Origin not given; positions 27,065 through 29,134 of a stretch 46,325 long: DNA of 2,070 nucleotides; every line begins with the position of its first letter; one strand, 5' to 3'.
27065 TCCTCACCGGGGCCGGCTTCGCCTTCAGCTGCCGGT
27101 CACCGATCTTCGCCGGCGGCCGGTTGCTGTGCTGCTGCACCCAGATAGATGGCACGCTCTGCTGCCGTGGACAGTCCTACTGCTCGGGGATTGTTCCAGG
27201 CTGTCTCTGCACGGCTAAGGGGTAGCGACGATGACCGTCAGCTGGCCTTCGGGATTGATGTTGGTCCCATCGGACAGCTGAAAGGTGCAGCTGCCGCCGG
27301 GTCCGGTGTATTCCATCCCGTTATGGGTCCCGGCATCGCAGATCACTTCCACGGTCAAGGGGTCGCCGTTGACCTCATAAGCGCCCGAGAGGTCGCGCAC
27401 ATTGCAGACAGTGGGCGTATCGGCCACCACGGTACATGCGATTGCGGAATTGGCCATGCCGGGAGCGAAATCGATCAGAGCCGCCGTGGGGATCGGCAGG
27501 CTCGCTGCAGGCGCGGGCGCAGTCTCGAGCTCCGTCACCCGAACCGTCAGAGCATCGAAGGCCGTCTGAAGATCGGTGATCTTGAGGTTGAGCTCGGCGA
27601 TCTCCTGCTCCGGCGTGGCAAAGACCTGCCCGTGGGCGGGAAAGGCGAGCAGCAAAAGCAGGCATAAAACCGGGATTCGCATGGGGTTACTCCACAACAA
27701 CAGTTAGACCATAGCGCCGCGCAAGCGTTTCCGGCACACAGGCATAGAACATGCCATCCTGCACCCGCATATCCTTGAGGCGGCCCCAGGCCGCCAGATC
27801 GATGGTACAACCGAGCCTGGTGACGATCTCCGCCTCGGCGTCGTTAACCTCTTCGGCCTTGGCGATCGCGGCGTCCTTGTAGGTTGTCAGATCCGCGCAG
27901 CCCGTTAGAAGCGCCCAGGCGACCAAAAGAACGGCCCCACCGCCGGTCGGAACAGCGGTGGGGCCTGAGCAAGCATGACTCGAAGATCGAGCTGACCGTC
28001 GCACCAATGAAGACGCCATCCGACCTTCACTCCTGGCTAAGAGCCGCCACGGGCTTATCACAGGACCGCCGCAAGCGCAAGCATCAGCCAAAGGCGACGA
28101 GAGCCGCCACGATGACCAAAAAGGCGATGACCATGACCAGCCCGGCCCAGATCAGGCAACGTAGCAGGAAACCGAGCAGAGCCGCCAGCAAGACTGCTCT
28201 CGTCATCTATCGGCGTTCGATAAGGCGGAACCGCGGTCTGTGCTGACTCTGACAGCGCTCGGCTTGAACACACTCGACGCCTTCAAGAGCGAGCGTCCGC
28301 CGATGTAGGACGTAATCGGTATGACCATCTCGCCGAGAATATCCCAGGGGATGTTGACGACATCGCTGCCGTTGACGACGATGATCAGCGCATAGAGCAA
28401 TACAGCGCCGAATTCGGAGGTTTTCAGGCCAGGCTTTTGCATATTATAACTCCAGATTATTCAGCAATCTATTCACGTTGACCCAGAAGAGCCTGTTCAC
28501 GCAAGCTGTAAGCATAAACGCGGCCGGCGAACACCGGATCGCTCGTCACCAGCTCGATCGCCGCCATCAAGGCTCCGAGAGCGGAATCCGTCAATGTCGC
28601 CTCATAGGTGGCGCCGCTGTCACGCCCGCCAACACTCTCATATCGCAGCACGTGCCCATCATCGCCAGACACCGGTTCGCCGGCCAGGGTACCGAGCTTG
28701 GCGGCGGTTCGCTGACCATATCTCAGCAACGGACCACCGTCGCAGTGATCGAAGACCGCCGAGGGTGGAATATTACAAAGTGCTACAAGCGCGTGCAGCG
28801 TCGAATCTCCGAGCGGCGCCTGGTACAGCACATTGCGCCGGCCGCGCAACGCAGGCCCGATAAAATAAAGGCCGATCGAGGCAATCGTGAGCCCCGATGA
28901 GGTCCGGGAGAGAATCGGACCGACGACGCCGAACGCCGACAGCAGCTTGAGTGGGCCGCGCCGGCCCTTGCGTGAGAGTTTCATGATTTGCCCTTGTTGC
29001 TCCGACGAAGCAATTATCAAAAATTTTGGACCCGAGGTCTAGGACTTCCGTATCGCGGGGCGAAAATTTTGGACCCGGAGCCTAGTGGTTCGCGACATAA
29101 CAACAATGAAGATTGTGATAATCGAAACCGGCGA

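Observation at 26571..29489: Island of eight consecutive exported/membrane proteins, including a five-gene reverse-strand cassette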

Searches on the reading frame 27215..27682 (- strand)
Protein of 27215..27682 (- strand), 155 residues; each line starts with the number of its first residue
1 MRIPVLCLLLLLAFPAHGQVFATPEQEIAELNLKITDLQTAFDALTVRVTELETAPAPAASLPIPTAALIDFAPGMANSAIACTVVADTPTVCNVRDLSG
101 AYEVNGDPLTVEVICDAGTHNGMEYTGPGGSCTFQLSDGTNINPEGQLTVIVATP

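Call 8: search_protein_families(library=pfam, max_evalue=0.1, proteins=[window:27215-27682:-])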
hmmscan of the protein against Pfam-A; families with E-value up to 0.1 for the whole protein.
window:27215-27682:- (155 aa): 1 family
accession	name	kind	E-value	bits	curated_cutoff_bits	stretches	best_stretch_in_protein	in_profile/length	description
PF17803.7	Cadherin_4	-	0.073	14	25.1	0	82-134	20-63/71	Bacterial cadherin-like domain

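Call 9: search_protein_families(library=phrogs, max_evalue=0.1, proteins=[window:27215-27682:-])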
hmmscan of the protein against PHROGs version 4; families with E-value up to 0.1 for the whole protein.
window:27215-27682:- (155 aa): 0 families

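Call 26: find_homologous_proteins(query=window:27215-27682:-, max_evalue=0.01)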
Query window:27215-27682:- (155 aa): 1 proteins with E <= 0.01 among 159 candidates.
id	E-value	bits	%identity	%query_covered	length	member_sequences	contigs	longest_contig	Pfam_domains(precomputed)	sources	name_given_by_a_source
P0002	2.5e-95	334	100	100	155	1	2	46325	-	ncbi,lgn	ncbi:MAG: hypothetical protein ACR2QC_07880 [Gammaproteobacteria bacterium]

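Call 46: search_protein_families(library=ncbifam, max_evalue=1, proteins=[window:27215-27682:-])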
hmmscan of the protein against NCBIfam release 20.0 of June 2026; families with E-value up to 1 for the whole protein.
window:27215-27682:- (155 aa): 0 families

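Call 47: search_protein_families(library=padloc, max_evalue=1, proteins=[window:27215-27682:-])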
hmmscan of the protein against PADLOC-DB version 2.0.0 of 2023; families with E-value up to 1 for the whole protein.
window:27215-27682:- (155 aa): 0 families

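Call 61: search_solved_structures(query=window:27215-27682:-, max_evalue=10)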
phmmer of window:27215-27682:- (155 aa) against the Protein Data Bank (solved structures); distinct sequences matched with E-value up to 10: 1.
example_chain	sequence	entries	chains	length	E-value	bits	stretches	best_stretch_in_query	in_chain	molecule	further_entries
8ubs_A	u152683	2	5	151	1.5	12.2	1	44-122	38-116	NrdJ-1 | Nrdj-1 intein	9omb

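Call 80: predict_structure(protein=window:27215-27682:-)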
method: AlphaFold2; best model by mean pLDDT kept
length: 155 residues; sequences in the alignment: 1
mean_pLDDT: 50.0   pTM: 0.27
mean pLDDT of the five models: 50.0, 49.5, 49.4, 47.1, 36.7
residues with pLDDT >= 90: 10; 70-90: 24; 50-70: 25; < 50: 96
segments of 3 or more residues with pLDDT < 50: 58-95, 100-155
pLDDT, mean of each block of 10 residues (from residue 1): 63 58 76 90 88 61 32 28 38 47 42 43 32 31 30 26
secondary structure, 60 per line:
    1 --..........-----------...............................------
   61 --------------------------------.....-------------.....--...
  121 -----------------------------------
elements in order: H3-12 H24-54 E93-97 E111-115 E118-120

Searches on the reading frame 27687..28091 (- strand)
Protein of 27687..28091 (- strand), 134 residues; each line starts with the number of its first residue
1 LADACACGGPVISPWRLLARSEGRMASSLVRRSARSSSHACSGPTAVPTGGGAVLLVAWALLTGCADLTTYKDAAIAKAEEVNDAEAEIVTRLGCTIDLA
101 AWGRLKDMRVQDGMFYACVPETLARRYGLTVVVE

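Call 8: search_protein_families(library=pfam, max_evalue=0.1, proteins=[window:27687-28091:-])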
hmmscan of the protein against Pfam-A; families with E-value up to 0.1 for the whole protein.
window:27687-28091:- (134 aa): 0 families

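Call 9: search_protein_families(library=phrogs, max_evalue=0.1, proteins=[window:27687-28091:-])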
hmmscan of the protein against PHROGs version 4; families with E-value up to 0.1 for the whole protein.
window:27687-28091:- (134 aa): 0 families

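Call 45: search_dna_similar(query=window:27687-28019:-, collection=phages, mode=protein, max_evalue=5, max_rows=15)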
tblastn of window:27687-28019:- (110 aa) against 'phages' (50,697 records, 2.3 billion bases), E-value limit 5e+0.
No match.

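Call 46: search_protein_families(library=ncbifam, max_evalue=1, proteins=[window:27687-28019:-])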
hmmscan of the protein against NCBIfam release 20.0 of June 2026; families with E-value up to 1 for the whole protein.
window:27687-28019:- (110 aa): 1 family
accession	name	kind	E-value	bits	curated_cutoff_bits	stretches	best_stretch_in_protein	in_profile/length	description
NF007705.1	PRK10397.1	equivalog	0.13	11.9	169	0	30-52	5-27/137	lipoprotein YedD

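Call 47: search_protein_families(library=padloc, max_evalue=1, proteins=[window:27687-28019:-])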
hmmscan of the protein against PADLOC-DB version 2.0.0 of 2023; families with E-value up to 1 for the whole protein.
window:27687-28019:- (110 aa): 0 families

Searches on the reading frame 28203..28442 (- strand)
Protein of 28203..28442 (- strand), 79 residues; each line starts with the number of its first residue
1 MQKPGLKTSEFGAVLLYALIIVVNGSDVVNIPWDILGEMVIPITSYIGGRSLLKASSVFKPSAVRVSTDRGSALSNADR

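Call 8: search_protein_families(library=pfam, max_evalue=0.1, proteins=[window:28203-28442:-])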
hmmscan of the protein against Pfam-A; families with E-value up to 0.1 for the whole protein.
window:28203-28442:- (79 aa): 0 families

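Call 9: search_protein_families(library=phrogs, max_evalue=0.1, proteins=[window:28203-28442:-])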
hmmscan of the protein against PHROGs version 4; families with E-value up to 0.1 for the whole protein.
window:28203-28442:- (79 aa): 0 families

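Call 44: search_dna_similar(query=window:28203-28442:-, collection=phages, mode=protein, max_evalue=5, max_rows=15)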
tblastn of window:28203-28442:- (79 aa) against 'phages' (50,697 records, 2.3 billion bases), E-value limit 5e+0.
No match.

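Call 46: search_protein_families(library=ncbifam, max_evalue=1, proteins=[window:28203-28442:-])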
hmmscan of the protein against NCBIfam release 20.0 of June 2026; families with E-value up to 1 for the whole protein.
window:28203-28442:- (79 aa): 0 families

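Call 47: search_protein_families(library=padloc, max_evalue=1, proteins=[window:28203-28442:-])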
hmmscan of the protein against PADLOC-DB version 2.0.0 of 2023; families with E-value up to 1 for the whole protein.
window:28203-28442:- (79 aa): 0 families

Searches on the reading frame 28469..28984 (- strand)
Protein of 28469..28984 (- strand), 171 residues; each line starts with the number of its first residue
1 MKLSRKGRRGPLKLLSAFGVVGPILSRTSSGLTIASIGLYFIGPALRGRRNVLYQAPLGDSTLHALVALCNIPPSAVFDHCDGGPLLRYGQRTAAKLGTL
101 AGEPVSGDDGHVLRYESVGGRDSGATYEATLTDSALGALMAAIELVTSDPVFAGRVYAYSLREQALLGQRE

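Call 8: search_protein_families(library=pfam, max_evalue=0.1, proteins=[window:28469-28984:-])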
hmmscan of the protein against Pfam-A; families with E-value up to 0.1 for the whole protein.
window:28469-28984:- (171 aa): 0 families

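Call 9: search_protein_families(library=phrogs, max_evalue=0.1, proteins=[window:28469-28984:-])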
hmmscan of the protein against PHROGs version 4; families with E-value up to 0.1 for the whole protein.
window:28469-28984:- (171 aa): 0 families

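Call 17: find_encoding_contigs(protein=window:28469-28984:-, flank=10000, max_places=6)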
Protein window:28469-28984:- (171 aa): 2 contigs read that carry it; 2 places shown.
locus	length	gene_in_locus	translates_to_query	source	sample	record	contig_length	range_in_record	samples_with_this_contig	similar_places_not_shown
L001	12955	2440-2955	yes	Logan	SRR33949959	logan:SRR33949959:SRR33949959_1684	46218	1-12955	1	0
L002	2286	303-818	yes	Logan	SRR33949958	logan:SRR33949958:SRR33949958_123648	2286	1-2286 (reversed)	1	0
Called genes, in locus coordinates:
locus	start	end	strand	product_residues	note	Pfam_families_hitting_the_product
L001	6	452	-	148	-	PF13576:Pentapeptide_3 (faint), PF00805:Pentapeptide, PF13599:Pentapeptide_4 (weak), PF00805:Pentapeptide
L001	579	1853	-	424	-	PF06067:DUF932 (weak)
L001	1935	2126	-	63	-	-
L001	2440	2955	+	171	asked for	-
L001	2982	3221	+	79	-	-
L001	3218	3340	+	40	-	-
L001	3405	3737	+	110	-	-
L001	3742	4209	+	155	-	-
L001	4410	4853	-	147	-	-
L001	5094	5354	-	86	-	-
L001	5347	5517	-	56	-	-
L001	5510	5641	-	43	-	-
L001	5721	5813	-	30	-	-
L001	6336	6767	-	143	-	-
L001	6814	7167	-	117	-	-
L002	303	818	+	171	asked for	-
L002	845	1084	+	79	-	-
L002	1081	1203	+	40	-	-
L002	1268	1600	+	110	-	-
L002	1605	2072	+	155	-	-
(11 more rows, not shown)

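Call 18: find_related_loci(query=window:28469-28984:-, collection=viral_contigs, flank=8000)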
Query window:28469-28984:- (171 aa) in viral_contigs; peptide patterns used: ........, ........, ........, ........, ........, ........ (x = any residue, [..] = any of these).
9 stretches matched a pattern, but none encodes a relative of the query by tblastn (E <= 1e-3).

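Call 19: find_homologous_proteins(query=window:28469-28984:-, max_evalue=0.01)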
Query window:28469-28984:- (171 aa): 1 proteins with E <= 0.01 among 282 candidates.
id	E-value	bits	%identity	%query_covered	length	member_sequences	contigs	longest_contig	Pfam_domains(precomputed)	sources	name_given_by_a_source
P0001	4.4e-105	367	100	100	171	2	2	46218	-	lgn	-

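Call 36: search_protein_representatives(protein=window:28469-28984:-)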
Query: 171 residues. Proteins with E-value up to 0.001 (for the whole library): 4; up to 1e-10: 2; up to 1e-30: 1. The best 4 are listed.
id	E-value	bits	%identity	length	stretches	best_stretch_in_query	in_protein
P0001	1.4e-105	366.5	100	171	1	1-171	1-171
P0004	1.7e-15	73.5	27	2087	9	10-67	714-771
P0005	3.4e-05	40.0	29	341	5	42-84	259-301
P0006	8.2e-04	35.5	33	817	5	101-155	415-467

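Call 38: predict_structure(protein=window:28469-28984:-)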
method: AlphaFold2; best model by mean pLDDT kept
length: 171 residues; sequences in the alignment: 1
mean_pLDDT: 42.4   pTM: 0.37
mean pLDDT of the five models: 42.4, 36.7, 33.9, 33.7, 33.5
residues with pLDDT >= 90: 0; 70-90: 0; 50-70: 52; < 50: 119
segments of 3 or more residues with pLDDT < 50: 1-108, 145-152
pLDDT, mean of each block of 10 residues (from residue 1): 35 27 28 38 41 30 36 39 34 31 39 58 56 53 49 58 65 51
secondary structure, 60 per line:
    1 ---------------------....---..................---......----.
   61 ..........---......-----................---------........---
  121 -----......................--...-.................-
elements in order: H22-25 H29-46 H50-55 H60-70 H74-79 H85-100 E110-117 E126-132 H133-147 E154-160 H161-170

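Call 46: search_protein_families(library=ncbifam, max_evalue=1, proteins=[window:28469-28984:-])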
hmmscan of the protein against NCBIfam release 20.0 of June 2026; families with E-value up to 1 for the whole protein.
window:28469-28984:- (171 aa): 0 families

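Call 47: search_protein_families(library=padloc, max_evalue=1, proteins=[window:28469-28984:-])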
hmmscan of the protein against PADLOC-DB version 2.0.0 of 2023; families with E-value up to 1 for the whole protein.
window:28469-28984:- (171 aa): 0 families

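Call 60: search_solved_structures(query=window:28469-28984:-, max_evalue=10)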
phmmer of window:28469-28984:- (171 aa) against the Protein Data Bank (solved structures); distinct sequences matched with E-value up to 10: 1.
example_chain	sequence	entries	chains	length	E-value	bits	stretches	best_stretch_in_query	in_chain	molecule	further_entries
6grv_A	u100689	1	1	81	2.1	11.4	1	70-123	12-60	Metallothionein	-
